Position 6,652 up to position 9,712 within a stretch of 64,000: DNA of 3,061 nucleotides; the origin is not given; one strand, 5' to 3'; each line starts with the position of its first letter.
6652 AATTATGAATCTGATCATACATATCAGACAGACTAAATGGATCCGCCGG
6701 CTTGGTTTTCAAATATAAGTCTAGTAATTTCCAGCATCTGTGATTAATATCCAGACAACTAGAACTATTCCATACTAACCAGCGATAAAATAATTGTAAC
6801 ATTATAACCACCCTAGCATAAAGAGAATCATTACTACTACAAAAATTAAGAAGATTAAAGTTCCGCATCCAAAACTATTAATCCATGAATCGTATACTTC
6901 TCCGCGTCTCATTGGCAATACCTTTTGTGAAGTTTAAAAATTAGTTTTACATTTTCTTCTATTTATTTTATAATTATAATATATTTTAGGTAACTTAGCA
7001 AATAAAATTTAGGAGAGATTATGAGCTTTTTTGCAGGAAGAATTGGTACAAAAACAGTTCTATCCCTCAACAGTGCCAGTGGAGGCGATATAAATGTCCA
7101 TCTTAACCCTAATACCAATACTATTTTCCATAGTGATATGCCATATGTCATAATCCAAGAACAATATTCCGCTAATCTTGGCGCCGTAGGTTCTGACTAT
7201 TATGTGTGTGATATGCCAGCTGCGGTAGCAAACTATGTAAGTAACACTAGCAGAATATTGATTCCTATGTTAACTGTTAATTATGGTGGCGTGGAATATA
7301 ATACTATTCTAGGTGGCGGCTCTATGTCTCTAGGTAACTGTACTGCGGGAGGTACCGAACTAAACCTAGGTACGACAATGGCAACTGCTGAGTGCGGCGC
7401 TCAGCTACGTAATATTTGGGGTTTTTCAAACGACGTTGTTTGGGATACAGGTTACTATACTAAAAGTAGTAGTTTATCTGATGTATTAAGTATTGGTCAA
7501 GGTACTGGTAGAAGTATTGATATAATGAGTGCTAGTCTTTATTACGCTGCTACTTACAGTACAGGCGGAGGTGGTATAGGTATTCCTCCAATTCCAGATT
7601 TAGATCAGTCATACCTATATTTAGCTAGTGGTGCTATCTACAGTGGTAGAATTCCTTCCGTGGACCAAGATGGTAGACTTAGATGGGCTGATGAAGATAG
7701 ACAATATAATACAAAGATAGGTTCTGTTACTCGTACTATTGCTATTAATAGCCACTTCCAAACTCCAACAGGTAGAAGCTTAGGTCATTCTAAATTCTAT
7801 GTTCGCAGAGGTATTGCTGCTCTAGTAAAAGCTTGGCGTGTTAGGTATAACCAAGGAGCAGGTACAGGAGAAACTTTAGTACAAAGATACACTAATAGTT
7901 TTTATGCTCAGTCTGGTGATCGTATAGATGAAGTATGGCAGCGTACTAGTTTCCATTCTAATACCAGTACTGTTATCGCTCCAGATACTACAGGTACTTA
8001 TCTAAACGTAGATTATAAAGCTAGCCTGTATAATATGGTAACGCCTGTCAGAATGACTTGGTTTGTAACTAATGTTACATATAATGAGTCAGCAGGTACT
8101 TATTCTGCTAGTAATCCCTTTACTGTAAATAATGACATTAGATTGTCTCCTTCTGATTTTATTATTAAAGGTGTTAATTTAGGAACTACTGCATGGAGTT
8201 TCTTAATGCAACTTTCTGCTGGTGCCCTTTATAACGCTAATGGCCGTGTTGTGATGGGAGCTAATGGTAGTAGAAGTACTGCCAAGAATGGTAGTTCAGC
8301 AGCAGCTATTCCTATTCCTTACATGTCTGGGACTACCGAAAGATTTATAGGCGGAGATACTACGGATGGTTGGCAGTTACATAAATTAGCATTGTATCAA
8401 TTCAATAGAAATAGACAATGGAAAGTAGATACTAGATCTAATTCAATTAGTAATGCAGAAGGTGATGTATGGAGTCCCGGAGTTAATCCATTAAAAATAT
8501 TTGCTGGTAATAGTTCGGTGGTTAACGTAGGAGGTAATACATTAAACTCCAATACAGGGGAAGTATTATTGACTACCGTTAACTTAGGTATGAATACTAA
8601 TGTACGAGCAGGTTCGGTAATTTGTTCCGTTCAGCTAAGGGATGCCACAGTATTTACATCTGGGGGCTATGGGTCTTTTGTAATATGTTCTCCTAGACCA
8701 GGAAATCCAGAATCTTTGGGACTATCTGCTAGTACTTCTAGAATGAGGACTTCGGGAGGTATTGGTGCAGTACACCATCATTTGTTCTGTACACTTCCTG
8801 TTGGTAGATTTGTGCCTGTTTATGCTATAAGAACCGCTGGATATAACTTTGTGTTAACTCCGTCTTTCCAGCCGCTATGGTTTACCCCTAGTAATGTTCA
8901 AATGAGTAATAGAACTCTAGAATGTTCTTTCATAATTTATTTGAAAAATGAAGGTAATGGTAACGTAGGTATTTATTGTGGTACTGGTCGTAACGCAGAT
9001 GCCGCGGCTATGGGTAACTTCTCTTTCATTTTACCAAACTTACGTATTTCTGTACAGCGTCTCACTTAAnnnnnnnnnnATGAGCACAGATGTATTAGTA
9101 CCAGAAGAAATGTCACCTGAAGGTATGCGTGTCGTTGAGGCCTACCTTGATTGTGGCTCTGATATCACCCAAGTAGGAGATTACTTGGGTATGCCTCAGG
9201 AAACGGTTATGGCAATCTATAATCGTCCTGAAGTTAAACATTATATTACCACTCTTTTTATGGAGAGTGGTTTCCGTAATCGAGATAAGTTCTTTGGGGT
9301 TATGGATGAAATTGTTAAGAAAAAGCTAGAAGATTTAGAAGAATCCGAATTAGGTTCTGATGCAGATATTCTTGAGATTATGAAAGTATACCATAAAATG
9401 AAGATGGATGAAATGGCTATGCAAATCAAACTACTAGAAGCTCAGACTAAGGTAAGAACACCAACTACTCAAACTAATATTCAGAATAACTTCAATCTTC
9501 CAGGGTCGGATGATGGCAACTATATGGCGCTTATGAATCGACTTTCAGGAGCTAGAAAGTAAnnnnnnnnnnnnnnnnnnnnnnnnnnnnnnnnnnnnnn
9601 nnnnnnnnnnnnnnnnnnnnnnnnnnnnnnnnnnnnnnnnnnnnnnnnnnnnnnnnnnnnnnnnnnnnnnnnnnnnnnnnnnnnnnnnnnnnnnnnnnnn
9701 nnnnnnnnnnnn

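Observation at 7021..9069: pb5-like receptor-binding protein divergent after the conserved N-terminus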

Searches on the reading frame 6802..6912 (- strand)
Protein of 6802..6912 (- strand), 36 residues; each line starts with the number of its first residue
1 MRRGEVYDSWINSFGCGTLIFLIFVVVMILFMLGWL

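Call 53: search_protein_families(library=phrogs, proteins=[window:6802-6912:-], max_evalue=0.01)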
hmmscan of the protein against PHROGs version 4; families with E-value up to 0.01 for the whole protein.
window:6802-6912:- (36 aa): 1 family
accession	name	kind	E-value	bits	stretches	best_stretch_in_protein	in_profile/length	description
phrog_8596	-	unknown function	4.5e-14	53.5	1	2-36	8-42/42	-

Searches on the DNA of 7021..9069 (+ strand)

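Call 3: search_dna_similar(query=window:7021-9069:+, collection=phages, mode=near, max_rows=40)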
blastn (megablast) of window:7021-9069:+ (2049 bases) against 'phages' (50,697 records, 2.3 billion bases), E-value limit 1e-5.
No match.

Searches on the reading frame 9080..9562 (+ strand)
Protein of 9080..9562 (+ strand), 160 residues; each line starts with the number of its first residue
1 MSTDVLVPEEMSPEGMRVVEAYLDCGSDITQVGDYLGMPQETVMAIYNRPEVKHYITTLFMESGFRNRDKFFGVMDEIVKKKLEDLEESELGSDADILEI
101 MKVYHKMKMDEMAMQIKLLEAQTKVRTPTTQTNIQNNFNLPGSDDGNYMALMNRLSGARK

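Call 53: search_protein_families(library=phrogs, proteins=[window:9080-9562:+], max_evalue=0.01)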
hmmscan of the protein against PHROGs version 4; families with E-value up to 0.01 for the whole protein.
window:9080-9562:+ (160 aa): 1 family
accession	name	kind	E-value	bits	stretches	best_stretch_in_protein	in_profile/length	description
phrog_3802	-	head and packaging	2.7e-68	230.1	1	1-160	1-159/159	terminase small subunit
